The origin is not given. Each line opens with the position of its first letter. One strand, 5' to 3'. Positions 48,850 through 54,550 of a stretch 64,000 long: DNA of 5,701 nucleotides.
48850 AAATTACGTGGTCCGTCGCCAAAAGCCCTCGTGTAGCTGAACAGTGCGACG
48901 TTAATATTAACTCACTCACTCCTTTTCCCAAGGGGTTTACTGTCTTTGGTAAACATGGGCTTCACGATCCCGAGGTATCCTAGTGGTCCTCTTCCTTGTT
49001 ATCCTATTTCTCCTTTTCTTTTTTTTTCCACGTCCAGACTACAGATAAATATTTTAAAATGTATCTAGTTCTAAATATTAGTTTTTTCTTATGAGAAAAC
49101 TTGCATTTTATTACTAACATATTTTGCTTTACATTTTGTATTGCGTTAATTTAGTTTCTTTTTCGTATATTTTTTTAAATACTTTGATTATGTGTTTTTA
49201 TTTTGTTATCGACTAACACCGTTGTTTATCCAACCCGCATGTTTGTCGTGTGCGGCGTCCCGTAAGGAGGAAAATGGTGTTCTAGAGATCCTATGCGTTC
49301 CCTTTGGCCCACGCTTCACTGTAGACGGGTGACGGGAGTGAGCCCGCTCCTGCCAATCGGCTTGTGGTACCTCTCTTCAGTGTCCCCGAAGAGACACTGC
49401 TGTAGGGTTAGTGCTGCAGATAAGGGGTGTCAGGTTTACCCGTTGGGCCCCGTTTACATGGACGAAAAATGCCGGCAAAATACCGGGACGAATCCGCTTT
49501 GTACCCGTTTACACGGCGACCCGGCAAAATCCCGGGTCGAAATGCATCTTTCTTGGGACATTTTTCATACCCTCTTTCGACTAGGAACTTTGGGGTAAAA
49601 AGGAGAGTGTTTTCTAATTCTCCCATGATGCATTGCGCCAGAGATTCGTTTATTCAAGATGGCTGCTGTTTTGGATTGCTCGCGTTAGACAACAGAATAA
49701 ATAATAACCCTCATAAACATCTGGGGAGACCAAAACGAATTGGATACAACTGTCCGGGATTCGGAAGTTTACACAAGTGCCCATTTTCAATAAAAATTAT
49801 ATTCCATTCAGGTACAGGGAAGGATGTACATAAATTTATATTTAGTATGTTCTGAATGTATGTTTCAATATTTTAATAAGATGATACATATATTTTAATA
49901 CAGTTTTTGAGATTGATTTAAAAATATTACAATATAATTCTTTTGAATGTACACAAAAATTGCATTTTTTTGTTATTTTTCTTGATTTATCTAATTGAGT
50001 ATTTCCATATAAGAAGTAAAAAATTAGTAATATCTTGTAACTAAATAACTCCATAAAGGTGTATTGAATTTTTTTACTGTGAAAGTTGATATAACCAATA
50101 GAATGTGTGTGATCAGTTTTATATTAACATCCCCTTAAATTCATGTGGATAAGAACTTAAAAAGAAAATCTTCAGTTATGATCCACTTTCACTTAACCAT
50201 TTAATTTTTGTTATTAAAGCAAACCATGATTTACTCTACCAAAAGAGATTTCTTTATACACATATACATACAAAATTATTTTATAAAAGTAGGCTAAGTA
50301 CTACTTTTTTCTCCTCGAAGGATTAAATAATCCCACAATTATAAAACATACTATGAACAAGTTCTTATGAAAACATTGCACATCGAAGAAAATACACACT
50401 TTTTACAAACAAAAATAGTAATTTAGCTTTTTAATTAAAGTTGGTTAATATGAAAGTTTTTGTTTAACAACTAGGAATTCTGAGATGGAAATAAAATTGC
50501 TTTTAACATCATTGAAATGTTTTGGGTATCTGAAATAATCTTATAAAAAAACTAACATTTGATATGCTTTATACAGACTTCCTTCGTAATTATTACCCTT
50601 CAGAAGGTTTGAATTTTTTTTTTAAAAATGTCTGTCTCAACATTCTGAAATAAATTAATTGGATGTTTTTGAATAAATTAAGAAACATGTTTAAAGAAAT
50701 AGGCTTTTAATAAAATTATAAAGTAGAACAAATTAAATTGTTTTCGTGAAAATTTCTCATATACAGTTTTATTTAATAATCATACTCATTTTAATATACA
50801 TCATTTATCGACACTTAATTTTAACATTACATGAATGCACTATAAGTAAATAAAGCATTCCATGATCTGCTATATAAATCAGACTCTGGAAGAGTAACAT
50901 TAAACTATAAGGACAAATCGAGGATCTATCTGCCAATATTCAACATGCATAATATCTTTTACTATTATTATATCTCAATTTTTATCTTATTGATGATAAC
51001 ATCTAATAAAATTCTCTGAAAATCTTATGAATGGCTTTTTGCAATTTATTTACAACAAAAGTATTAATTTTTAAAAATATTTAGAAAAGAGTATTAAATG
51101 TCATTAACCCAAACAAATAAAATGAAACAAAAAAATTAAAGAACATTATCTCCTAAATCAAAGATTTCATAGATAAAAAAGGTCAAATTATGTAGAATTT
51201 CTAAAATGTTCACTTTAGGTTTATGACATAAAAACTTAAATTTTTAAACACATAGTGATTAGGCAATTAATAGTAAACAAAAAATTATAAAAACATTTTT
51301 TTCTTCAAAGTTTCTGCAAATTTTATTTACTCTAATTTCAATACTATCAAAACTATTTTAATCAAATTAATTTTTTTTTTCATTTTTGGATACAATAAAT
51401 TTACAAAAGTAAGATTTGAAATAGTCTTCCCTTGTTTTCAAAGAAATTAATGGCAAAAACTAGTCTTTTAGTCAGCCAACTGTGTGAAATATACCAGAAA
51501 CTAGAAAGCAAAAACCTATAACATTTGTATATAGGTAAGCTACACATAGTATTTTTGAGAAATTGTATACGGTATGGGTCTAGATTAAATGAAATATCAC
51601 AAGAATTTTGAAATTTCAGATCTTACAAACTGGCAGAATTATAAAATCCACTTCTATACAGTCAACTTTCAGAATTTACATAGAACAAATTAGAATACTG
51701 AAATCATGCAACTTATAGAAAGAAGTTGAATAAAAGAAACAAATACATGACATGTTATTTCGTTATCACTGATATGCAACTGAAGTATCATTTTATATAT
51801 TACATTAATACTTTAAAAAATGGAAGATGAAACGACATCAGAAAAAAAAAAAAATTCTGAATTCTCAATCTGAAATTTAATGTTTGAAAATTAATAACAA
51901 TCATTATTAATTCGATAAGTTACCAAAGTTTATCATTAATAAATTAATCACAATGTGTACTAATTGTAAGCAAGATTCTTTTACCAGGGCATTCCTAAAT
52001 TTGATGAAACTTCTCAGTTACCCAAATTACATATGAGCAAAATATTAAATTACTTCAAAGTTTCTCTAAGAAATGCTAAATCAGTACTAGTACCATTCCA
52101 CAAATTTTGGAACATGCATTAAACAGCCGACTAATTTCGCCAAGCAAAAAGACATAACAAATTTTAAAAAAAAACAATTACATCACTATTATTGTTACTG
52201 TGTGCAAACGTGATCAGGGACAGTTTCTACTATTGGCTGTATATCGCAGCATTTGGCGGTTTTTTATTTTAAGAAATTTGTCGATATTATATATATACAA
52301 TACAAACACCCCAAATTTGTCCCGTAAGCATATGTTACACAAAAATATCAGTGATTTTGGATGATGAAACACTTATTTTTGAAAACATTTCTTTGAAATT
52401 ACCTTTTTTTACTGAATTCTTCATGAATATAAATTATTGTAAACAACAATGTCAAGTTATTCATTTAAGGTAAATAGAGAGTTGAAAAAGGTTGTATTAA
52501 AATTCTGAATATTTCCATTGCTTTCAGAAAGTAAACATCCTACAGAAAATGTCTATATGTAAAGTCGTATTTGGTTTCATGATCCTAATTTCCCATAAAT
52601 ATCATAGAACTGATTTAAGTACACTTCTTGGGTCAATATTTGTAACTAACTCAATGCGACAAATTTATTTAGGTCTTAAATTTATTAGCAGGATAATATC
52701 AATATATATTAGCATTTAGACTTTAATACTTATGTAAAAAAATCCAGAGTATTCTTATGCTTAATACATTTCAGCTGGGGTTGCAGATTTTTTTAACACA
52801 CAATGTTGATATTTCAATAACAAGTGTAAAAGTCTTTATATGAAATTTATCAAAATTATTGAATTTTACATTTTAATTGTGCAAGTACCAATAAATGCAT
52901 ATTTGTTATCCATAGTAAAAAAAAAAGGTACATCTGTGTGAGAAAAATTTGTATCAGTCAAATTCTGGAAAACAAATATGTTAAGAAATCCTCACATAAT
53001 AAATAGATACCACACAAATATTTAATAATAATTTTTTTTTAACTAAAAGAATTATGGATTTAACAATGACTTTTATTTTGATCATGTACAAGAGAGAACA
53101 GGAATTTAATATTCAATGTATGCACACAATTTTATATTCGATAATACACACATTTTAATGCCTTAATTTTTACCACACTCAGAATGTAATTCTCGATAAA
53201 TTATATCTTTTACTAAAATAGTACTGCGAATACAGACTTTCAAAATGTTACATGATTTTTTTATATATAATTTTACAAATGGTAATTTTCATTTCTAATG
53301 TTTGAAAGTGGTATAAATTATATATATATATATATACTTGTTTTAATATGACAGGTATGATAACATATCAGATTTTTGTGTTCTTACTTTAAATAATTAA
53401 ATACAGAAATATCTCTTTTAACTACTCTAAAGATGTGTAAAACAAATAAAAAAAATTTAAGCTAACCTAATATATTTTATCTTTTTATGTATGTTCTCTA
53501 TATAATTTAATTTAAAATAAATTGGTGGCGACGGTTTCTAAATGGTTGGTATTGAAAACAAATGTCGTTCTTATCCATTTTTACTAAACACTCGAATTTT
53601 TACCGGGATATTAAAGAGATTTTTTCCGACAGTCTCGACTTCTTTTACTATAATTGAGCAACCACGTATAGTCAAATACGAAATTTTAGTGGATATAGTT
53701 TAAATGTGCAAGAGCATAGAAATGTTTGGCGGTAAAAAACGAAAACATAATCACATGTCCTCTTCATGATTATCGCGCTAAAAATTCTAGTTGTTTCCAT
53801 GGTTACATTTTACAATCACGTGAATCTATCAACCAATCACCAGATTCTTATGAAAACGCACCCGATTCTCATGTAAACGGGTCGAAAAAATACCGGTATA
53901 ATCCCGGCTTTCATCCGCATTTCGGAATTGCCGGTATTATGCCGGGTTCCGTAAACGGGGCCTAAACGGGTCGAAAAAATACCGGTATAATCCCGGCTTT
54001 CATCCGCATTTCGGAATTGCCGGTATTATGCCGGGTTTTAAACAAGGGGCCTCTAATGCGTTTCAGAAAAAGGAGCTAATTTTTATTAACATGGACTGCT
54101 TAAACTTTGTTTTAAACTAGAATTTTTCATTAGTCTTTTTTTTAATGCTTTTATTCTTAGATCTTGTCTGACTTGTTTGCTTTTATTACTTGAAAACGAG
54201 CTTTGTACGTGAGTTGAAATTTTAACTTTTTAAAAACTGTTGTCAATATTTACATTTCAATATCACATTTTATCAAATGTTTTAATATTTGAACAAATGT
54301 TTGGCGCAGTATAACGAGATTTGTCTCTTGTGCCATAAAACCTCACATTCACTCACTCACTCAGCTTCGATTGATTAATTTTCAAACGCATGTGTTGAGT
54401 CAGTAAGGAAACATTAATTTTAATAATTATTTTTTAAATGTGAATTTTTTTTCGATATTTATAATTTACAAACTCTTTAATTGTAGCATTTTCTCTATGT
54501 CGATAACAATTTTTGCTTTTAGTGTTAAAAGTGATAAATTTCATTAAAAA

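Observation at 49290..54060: A 4.7-kb AT-rich segment bounded by inverted GC-rich subterminal repeats with an internal 89-bp tandem duplication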

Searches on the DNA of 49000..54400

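Call 48: search_rna_families(source=window, start=49000, end=54400, threshold=evalue, max_evalue=1)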
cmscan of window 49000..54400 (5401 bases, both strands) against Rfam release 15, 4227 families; matches with E-value up to 1: 0.
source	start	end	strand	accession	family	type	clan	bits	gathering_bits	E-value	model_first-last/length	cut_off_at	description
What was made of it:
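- On SINE / tRNA-derived retroposon (for the islands themselves): Rfam found none at E up to 1 over 49000-54400 (call 48).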

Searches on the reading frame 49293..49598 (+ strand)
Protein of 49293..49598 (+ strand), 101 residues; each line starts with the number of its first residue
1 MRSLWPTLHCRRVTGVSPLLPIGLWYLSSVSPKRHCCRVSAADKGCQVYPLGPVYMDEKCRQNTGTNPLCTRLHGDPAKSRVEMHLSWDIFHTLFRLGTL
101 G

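Call 57: search_protein_families(library=pfam, max_evalue=0.01, proteins=[window:49293-49598:+])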
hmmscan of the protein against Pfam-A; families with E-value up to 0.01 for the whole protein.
window:49293-49598:+ (101 aa): 0 families
